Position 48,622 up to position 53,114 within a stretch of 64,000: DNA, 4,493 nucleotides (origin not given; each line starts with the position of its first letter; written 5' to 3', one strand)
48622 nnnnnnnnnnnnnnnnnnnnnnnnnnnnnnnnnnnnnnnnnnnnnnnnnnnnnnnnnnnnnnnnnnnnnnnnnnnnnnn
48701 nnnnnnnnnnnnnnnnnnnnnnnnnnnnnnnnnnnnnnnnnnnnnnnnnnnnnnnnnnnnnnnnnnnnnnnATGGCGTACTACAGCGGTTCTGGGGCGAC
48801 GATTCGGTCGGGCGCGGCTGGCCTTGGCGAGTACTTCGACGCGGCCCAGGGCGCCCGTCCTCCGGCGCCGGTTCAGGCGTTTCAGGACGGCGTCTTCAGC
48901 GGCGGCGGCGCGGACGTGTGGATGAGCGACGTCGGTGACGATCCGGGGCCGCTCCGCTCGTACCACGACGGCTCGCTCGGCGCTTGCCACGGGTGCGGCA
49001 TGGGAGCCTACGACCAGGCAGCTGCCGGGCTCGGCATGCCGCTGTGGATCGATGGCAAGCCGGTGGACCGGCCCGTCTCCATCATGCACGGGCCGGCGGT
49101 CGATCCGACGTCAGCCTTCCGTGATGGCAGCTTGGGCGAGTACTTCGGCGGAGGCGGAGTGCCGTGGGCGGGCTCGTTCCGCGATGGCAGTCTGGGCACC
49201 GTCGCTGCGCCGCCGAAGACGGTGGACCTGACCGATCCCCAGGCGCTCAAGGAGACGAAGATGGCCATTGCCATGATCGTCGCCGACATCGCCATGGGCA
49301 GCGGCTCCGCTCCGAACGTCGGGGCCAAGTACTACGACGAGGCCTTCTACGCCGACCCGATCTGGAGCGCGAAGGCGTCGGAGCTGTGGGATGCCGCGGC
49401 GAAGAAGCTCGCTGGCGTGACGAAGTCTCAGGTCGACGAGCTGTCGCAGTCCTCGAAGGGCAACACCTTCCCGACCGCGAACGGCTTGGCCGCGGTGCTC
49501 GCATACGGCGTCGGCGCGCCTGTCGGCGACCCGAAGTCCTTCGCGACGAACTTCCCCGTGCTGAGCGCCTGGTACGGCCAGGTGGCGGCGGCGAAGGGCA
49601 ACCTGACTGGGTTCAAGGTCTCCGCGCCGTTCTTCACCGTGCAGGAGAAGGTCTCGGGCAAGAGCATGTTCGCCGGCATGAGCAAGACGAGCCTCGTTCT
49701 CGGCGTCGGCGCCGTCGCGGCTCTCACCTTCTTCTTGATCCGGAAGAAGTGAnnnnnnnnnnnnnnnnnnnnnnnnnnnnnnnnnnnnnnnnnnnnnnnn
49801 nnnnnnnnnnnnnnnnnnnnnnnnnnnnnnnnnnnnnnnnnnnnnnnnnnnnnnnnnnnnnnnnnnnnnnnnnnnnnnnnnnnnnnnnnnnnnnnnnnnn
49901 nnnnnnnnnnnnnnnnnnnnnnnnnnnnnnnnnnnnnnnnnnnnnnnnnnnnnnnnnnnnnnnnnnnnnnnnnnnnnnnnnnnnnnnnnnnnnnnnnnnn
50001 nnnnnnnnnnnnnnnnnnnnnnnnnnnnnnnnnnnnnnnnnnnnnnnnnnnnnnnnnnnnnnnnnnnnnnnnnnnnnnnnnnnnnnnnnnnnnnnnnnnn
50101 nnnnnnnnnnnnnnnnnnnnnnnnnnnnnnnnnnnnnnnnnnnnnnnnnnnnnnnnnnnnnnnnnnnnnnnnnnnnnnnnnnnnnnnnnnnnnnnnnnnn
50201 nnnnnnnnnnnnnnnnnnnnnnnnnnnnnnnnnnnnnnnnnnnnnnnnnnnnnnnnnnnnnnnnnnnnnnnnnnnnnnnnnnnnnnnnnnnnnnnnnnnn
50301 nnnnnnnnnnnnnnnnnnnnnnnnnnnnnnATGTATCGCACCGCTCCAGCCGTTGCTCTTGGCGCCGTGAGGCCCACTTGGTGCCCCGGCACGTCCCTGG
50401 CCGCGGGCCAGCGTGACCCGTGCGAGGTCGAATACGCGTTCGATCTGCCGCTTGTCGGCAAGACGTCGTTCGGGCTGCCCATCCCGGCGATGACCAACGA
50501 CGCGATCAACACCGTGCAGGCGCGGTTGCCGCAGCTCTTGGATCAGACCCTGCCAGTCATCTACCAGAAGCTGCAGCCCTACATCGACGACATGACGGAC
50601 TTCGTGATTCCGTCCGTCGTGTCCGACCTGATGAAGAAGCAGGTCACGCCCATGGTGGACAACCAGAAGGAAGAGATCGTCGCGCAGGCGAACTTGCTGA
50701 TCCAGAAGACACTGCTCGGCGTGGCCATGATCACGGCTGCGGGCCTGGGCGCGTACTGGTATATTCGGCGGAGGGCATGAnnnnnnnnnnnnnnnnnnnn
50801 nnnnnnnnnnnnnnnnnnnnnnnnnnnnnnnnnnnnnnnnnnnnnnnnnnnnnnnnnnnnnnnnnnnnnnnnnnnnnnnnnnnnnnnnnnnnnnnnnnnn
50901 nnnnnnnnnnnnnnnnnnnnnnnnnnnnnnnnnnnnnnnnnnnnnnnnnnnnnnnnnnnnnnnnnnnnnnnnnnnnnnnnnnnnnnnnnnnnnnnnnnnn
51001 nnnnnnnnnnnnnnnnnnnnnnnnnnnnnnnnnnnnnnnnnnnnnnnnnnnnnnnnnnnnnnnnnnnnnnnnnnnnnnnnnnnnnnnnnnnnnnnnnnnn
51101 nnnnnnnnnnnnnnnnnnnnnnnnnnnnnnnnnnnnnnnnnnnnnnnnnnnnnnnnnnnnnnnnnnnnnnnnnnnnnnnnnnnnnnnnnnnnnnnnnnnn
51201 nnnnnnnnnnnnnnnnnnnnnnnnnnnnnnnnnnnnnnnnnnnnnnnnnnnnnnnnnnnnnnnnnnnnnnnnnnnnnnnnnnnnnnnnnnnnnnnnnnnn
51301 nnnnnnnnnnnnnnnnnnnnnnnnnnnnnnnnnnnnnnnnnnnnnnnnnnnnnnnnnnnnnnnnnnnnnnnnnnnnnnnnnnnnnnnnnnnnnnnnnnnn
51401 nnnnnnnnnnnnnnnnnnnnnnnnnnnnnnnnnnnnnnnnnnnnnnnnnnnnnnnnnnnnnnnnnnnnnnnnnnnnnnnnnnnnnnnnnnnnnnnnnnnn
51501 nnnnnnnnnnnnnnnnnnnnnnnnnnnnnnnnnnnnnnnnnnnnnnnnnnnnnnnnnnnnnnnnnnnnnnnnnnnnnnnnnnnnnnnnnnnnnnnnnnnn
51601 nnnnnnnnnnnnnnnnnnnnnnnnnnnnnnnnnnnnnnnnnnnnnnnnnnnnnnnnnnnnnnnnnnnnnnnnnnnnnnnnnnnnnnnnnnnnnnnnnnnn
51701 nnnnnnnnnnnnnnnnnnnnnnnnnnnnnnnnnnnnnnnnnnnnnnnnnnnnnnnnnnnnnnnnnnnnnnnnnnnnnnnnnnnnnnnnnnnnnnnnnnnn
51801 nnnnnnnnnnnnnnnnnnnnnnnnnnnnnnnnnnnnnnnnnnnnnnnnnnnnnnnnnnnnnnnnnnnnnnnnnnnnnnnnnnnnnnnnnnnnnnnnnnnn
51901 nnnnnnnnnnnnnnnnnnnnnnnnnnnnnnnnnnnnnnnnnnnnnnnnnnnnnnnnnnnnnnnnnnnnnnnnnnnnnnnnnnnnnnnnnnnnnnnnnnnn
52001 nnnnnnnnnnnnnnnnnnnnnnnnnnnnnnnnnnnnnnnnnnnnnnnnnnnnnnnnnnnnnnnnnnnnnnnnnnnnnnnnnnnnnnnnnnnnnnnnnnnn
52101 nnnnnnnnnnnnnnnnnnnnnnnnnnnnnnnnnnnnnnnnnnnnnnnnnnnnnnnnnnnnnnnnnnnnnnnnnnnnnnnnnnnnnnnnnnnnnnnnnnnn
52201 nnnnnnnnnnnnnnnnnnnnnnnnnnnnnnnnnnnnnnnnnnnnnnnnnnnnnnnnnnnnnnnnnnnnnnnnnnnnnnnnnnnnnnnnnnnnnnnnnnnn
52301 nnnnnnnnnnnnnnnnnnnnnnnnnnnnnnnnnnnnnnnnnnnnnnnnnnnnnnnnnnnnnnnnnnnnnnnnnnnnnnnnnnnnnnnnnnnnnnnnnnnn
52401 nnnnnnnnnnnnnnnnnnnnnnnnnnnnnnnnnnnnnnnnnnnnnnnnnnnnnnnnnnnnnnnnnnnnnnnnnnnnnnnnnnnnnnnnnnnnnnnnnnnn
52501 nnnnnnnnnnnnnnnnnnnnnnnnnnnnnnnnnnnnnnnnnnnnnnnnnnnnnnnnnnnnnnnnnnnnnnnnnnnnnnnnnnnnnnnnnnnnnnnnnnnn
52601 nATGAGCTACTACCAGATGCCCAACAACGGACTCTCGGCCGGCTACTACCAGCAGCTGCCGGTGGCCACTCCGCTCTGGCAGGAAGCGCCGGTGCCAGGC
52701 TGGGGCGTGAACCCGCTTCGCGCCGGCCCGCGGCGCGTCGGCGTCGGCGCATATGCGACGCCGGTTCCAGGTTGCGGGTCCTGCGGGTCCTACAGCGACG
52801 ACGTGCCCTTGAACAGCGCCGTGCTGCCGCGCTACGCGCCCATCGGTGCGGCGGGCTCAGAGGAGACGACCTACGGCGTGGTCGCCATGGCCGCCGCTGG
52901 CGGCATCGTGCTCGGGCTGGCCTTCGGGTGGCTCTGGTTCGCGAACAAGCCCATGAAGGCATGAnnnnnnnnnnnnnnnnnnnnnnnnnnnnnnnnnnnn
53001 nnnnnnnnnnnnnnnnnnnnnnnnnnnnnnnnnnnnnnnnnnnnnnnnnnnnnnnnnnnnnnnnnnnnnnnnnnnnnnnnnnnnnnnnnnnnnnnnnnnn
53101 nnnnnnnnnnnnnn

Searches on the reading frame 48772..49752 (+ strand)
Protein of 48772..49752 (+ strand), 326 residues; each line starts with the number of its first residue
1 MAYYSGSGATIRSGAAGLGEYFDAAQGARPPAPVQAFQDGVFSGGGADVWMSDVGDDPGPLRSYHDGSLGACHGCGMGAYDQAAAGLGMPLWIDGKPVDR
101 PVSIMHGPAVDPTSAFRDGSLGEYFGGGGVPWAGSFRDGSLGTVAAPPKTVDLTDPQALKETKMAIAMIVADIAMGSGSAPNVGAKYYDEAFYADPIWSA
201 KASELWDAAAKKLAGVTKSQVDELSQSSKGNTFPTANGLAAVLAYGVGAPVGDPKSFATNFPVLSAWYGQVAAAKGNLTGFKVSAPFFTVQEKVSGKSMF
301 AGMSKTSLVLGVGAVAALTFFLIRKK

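Call 33: search_protein_families(library=pfam, proteins=[window:48772-49752:+], max_evalue=1)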
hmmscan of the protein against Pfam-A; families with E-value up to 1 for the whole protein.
window:48772-49752:+ (326 aa): 0 families

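Call 85: search_protein_representatives(protein=window:48772-49749:+)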
Query: 326 residues. Proteins with E-value up to 0.001 (for the whole library): 61; up to 1e-10: 38; up to 1e-30: 10. The best 61 are listed.
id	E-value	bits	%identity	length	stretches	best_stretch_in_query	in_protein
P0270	6.5e-116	403.6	64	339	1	2-326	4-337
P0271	9.0e-77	275.0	52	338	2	16-326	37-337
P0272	2.5e-53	197.9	43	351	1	1-325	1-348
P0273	3.9e-52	194.0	46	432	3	15-318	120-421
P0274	2.0e-47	178.5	49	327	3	57-326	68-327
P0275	1.1e-42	162.9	44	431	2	15-326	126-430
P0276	1.7e-39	152.4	41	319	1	2-325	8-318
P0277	1.2e-38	149.7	44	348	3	128-325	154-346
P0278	6.7e-38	147.2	45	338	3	79-325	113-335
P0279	4.1e-37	144.6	43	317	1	2-317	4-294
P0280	1.6e-27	113.1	45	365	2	135-322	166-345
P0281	7.7e-27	110.8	83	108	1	1-66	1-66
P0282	2.0e-25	106.2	44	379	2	113-325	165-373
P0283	3.2e-24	102.2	45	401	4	111-318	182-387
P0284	5.4e-24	101.5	41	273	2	110-323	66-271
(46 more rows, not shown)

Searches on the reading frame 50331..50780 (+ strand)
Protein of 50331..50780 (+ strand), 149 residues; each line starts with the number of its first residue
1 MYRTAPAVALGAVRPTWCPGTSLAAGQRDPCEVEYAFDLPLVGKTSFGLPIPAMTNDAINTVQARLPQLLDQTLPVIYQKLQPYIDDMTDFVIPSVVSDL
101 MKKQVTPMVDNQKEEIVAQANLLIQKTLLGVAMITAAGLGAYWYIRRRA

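Call 33: search_protein_families(library=pfam, proteins=[window:50331-50780:+], max_evalue=1)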
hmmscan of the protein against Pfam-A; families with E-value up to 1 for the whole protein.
window:50331-50780:+ (149 aa): 2 families
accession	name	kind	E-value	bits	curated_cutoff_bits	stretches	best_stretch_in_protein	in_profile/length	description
PF06378.16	SSAP_Sak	-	0.0099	15.9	22.3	1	79-144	53-122/152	Sak Single Strand Annealing Protein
PF07539.18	UTP20_N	-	0.23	10.2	27.6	1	70-129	545-604/615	U3 small nucleolar RNA-associated protein 20, N-terminal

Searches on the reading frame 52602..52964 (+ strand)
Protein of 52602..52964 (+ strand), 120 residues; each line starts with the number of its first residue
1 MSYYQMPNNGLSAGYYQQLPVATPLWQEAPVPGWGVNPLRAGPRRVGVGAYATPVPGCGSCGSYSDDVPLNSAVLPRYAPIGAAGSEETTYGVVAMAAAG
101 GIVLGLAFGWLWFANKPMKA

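Call 33: search_protein_families(library=pfam, proteins=[window:52602-52964:+], max_evalue=1)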
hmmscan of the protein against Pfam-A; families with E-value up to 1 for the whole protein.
window:52602-52964:+ (120 aa): 0 families

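Call 79: find_homologous_proteins(query=window:52602-52961:+, max_evalue=0.001)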
Query window:52602-52961:+ (120 aa): 29 proteins with E <= 0.001 among 66 candidates.
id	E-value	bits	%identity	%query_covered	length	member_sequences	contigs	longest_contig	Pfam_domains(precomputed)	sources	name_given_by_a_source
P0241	1.1e-73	263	98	100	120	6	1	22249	-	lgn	-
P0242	1.9e-65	237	90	98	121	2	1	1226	-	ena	-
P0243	4.4e-62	226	87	99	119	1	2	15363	-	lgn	-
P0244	4.3e-60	219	89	98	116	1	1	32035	-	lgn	-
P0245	1.9e-57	211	83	97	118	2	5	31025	-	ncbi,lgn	-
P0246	2.2e-52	194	78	97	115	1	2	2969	-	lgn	-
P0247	1.4e-48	182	76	97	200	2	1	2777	-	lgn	-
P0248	4.9e-46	174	73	97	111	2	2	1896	-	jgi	jgi:hypothetical protein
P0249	1.8e-45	172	73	97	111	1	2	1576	-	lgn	-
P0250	1.6e-41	159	69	98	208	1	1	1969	-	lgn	-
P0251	6.8e-34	135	62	97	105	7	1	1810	-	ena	-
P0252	3.5e-32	129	61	97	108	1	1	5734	-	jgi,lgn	jgi:hypothetical protein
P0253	3.5e-28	116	61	97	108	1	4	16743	-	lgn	-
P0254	5.9e-26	109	58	97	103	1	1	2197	-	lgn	-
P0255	1.6e-25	108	53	97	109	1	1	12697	-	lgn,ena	-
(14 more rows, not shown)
